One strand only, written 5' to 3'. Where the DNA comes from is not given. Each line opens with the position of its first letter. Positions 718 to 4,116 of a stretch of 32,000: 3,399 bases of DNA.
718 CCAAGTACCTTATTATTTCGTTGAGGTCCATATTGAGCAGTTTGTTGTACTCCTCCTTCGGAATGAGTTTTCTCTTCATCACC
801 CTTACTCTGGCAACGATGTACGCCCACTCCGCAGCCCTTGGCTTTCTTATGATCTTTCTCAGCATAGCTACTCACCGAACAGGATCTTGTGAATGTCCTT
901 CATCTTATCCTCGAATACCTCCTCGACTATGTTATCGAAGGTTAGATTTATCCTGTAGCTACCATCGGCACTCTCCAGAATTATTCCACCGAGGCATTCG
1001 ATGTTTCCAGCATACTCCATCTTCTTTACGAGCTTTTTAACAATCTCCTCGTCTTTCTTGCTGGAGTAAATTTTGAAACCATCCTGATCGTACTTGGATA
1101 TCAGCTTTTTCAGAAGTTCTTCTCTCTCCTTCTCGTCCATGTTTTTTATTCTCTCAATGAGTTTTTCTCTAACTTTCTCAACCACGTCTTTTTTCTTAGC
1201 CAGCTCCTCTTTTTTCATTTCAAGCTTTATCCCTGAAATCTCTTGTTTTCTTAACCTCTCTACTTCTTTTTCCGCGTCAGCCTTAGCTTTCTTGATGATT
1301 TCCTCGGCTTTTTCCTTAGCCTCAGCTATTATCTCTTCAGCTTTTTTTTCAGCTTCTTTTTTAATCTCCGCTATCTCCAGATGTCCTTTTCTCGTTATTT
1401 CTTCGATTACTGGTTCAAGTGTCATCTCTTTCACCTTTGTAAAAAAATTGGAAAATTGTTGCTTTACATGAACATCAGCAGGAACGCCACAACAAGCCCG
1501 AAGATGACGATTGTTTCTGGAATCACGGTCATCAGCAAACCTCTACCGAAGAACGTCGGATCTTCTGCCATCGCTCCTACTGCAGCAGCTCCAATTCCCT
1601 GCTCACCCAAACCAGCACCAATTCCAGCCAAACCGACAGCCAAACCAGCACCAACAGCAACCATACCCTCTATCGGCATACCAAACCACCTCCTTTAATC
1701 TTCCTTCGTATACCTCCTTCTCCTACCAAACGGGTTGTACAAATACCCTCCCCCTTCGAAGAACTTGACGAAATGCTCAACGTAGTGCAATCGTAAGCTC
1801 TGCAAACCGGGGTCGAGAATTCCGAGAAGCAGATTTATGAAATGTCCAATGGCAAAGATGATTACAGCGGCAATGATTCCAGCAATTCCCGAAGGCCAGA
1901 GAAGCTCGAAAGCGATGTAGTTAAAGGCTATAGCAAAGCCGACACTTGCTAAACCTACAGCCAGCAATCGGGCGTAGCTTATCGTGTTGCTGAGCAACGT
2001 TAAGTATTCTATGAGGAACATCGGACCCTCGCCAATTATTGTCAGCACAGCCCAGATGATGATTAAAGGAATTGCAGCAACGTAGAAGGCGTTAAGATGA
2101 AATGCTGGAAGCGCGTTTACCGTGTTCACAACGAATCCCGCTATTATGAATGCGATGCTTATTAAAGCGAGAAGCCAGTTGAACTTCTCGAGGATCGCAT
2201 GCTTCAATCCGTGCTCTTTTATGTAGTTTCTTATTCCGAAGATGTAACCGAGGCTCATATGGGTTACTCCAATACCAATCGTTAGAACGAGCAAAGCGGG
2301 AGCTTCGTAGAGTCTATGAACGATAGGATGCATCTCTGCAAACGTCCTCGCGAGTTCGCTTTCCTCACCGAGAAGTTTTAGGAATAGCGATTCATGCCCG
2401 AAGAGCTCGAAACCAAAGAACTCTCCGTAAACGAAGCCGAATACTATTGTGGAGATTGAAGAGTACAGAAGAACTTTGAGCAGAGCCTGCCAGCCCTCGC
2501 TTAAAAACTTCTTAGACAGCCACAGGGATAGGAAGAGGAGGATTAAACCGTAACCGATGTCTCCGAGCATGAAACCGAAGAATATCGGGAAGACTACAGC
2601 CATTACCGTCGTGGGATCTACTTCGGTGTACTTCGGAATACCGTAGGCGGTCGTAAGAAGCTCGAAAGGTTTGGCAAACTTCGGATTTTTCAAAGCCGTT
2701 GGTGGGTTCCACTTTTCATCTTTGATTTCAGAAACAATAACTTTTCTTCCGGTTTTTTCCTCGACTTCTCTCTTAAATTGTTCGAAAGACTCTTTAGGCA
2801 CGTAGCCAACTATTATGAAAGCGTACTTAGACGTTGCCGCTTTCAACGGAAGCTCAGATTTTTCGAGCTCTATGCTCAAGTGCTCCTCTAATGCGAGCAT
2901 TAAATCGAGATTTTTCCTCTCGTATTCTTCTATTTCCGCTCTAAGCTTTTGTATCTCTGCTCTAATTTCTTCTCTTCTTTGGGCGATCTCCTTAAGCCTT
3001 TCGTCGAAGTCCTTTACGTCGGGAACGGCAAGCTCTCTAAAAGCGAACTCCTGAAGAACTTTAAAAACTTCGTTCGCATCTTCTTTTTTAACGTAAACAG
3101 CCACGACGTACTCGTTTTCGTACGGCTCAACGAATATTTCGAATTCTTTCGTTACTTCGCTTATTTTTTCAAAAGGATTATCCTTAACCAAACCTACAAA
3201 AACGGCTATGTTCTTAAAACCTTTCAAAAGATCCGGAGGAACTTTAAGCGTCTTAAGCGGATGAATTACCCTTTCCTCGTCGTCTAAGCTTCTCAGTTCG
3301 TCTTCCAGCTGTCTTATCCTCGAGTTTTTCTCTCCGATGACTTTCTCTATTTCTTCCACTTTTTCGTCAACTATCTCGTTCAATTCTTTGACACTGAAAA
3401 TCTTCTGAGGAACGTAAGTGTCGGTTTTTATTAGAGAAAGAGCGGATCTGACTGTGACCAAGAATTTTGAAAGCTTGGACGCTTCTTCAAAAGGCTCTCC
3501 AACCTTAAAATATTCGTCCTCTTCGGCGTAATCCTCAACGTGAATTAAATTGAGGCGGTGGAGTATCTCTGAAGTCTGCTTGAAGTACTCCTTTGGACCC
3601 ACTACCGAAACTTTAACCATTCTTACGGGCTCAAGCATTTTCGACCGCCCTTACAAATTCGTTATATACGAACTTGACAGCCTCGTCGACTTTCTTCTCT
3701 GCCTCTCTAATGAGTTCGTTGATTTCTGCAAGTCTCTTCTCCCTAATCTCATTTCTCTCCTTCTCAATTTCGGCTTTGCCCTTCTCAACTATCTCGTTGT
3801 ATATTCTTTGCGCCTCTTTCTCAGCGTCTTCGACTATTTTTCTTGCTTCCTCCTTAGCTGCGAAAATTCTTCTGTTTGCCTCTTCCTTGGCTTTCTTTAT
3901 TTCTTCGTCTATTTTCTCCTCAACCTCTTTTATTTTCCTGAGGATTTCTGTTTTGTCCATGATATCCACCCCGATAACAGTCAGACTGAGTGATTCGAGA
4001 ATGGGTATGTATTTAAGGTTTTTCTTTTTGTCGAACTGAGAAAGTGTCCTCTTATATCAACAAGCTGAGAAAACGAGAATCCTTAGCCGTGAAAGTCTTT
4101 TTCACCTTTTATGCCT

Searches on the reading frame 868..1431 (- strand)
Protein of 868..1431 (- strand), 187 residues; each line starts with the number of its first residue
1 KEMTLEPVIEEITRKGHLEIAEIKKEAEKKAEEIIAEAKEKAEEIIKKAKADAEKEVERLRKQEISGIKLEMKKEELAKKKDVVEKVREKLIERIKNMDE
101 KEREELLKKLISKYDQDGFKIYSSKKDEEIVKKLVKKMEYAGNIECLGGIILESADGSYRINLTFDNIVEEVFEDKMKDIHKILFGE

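Call 68: search_protein_families(library=pfam, proteins=[window:868-1431:-], max_evalue=0.01)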
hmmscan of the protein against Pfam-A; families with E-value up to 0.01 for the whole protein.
window:868-1431:- (187 aa): 5 families
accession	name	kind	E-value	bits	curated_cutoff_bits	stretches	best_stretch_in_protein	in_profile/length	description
PF01991.23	vATP-synt_E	-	8.1e-25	87.8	24.2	1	12-185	2-199/199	ATP synthase (E/31 kDa) subunit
PF03179.20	V-ATPase_G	-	4.3e-05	24.5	28.6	1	26-112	11-99/105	Vacuolar (H+)-ATPase G subunit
PF06188.17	HrpE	-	8.4e-05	23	23.5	1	15-111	27-124/191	HrpE/YscL/FliH and V-type ATPase subunit E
PF00430.23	ATP-synt_B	-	0.004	17.7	28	1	24-74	60-110/132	ATP synthase B/B' CF(0)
PF21822.3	Phage_TAC_15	-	0.0041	18.1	22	1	71-131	36-98/127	Phage tail assembly chaperone protein, TAC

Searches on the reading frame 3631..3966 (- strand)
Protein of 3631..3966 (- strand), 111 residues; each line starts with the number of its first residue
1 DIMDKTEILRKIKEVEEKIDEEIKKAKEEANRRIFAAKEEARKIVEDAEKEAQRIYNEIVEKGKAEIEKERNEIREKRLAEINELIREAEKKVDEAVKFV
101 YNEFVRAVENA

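Call 68: search_protein_families(library=pfam, proteins=[window:3631-3966:-], max_evalue=0.01)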
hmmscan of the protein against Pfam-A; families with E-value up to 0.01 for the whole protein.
window:3631-3966:- (111 aa): 3 families
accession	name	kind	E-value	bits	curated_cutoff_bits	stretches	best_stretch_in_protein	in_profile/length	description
PF16999.10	V-ATPase_G_2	-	9e-11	42.8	28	1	4-103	2-101/104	Vacuolar (H+)-ATPase G subunit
PF00430.23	ATP-synt_B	-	2.9e-05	24.6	28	1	7-76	44-113/132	ATP synthase B/B' CF(0)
PF07464.16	ApoLp-III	-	0.0073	16.9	36.3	0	5-96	20-124/146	Apolipophorin-III precursor (apoLp-III)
